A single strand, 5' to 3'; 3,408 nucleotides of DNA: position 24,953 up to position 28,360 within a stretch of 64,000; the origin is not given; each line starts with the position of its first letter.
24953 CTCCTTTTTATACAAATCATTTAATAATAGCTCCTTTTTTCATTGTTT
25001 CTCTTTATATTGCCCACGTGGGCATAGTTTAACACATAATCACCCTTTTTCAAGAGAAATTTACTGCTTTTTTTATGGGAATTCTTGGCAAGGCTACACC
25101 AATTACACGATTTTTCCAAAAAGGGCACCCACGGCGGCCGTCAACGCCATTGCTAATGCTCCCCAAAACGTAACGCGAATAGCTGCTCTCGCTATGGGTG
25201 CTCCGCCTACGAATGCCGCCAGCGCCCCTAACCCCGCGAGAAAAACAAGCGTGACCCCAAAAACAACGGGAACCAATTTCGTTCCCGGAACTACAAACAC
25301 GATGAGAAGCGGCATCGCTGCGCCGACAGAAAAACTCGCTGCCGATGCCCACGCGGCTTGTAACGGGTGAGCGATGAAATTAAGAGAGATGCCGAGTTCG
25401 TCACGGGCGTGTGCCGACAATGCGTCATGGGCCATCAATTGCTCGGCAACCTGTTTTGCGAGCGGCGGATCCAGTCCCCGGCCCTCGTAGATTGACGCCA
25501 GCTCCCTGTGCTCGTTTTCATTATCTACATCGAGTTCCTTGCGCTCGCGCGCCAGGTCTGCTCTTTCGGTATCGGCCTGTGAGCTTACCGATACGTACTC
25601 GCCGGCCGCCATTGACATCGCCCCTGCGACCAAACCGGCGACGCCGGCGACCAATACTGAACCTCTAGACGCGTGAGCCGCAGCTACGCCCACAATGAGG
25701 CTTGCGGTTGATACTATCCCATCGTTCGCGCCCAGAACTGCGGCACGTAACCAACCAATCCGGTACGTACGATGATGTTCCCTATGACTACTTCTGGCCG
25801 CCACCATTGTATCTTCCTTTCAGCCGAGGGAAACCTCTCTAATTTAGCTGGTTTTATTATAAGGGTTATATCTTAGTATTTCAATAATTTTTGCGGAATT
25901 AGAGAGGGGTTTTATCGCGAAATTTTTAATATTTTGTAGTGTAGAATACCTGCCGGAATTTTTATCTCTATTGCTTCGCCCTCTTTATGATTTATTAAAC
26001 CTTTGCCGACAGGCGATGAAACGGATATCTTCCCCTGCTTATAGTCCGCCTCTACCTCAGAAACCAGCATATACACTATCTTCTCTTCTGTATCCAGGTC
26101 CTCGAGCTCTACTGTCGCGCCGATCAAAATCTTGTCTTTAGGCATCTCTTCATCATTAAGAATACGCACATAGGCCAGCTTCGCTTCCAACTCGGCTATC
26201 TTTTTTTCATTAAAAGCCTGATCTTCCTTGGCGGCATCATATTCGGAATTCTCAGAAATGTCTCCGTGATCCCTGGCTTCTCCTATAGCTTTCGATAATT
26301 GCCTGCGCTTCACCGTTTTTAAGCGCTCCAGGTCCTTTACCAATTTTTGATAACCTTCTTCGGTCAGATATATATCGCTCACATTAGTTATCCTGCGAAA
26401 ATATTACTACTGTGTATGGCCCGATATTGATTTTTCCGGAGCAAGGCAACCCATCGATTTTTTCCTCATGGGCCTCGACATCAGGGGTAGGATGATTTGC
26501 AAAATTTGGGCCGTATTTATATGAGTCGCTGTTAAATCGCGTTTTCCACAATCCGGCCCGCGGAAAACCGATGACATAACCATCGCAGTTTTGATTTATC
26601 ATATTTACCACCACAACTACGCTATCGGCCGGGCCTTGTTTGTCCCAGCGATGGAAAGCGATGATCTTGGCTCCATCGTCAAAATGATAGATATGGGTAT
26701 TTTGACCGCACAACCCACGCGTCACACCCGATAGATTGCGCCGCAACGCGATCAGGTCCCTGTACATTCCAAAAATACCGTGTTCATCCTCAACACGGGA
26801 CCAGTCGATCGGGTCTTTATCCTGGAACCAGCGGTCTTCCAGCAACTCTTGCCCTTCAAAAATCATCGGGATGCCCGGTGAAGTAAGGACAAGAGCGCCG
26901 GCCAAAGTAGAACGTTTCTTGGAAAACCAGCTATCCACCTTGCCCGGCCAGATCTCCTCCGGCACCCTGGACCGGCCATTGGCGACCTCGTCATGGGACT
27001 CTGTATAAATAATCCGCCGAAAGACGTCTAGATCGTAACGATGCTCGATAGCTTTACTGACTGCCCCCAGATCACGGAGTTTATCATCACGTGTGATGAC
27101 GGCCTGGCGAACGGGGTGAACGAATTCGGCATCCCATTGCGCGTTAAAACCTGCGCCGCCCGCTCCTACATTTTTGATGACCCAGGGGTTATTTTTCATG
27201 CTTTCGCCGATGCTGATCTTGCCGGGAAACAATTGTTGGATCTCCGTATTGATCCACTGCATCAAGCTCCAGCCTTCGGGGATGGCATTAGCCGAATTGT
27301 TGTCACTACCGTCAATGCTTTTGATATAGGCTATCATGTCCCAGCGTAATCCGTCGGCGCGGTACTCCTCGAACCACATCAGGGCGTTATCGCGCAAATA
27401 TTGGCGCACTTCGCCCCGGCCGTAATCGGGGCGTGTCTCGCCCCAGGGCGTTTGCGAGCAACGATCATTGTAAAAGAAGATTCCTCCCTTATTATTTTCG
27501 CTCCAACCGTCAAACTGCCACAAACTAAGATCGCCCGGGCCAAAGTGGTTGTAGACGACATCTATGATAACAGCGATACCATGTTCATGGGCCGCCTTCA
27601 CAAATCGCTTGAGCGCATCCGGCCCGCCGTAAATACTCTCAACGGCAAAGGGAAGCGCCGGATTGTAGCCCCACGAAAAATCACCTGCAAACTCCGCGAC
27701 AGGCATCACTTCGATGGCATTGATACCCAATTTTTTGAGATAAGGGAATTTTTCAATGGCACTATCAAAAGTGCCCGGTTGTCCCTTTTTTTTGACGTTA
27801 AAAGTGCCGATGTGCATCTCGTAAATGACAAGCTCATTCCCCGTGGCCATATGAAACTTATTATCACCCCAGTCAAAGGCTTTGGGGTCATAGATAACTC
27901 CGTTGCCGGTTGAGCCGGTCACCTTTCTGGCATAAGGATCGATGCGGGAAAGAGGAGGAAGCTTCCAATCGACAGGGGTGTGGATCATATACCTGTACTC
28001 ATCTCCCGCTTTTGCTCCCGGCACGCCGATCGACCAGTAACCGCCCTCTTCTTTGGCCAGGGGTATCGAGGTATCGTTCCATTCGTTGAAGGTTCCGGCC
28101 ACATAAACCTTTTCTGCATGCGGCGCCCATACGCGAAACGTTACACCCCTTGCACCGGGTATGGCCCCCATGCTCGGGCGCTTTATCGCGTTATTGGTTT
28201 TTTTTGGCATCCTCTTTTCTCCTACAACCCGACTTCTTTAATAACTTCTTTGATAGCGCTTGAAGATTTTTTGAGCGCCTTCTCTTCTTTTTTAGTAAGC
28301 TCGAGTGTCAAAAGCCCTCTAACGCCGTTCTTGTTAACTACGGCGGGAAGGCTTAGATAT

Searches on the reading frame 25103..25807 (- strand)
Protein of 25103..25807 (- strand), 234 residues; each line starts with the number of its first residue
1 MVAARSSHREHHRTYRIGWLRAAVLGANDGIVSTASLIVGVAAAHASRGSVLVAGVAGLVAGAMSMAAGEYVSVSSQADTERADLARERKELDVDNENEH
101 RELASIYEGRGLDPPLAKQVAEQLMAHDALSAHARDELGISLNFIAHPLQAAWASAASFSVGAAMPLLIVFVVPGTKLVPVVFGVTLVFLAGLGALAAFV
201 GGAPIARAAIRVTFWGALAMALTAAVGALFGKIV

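Call 62: search_protein_families(library=pfam, proteins=[window:25103-25807:-], max_evalue=0.0001)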
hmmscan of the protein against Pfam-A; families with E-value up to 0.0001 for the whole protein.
window:25103-25807:- (234 aa): 1 family
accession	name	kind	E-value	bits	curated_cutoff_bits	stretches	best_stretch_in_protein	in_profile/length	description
PF01988.24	VIT1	-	4.2e-70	236.3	28.1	1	20-227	1-213/214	VIT family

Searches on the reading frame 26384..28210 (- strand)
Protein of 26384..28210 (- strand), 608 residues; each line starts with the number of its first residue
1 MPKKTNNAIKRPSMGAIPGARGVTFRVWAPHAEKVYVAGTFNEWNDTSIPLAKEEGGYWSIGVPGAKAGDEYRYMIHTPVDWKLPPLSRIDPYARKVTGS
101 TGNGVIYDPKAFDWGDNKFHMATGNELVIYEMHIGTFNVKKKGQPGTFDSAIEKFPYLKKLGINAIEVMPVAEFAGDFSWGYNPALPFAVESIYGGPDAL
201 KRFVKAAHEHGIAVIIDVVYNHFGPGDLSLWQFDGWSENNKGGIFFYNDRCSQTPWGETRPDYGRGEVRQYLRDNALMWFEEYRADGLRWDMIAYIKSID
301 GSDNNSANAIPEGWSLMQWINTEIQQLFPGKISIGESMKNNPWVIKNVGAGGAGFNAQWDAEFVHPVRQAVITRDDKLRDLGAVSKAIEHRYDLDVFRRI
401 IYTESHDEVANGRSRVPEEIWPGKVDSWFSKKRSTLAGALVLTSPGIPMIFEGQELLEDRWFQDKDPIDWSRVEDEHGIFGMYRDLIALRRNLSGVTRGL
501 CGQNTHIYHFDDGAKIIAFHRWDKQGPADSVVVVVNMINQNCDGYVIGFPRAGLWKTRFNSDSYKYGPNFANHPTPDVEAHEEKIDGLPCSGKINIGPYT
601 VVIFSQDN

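Call 62: search_protein_families(library=pfam, proteins=[window:26384-28210:-], max_evalue=0.0001)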
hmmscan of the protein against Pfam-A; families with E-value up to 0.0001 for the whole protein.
window:26384-28210:- (608 aa): 3 families
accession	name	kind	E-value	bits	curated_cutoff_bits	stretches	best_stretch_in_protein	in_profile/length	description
PF00128.31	Alpha-amylase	-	3.8e-22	79.6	22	2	136-224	15-93/446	Alpha amylase, catalytic domain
PF02922.24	CBM_48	-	2.7e-19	69.7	22.4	1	14-94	2-83/83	Carbohydrate-binding module 48 (Isoamylase N-terminal domain)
PF02806.24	Alpha-amylase_C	-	1.5e-11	44.9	21.2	1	511-605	6-93/95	Alpha amylase, C-terminal all-beta domain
